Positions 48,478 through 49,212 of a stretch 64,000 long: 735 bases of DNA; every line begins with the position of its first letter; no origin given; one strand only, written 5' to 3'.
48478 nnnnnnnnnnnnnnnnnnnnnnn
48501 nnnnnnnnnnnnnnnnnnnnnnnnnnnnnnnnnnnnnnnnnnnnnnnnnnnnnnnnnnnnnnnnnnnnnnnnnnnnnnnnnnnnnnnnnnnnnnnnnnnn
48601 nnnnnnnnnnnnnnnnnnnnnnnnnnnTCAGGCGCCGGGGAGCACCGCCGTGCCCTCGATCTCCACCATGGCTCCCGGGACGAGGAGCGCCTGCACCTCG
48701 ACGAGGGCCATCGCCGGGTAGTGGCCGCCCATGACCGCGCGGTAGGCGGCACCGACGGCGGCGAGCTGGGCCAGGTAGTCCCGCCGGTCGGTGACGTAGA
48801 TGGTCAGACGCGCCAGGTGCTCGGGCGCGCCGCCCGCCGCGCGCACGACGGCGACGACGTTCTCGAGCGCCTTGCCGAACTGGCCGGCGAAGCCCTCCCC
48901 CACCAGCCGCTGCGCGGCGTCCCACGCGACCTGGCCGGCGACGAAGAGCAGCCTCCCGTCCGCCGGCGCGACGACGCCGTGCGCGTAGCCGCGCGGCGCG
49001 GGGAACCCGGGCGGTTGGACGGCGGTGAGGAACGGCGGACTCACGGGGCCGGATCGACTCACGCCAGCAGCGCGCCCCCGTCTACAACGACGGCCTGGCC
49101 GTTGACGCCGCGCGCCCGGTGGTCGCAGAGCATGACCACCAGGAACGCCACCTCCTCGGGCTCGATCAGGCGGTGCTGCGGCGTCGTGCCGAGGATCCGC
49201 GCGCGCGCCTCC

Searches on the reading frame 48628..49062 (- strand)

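Call 66: search_protein_families(library=pfam, proteins=[window:48628-49062:-], max_evalue=0.01)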
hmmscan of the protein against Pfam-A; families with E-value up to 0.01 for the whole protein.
window:48628-49062:- (144 aa): 1 family
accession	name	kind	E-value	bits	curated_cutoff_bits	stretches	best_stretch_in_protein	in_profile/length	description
PF01042.26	Ribonuc_L-PSP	-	6e-20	71.9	27.3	1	25-140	10-120/121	Endoribonuclease L-PSP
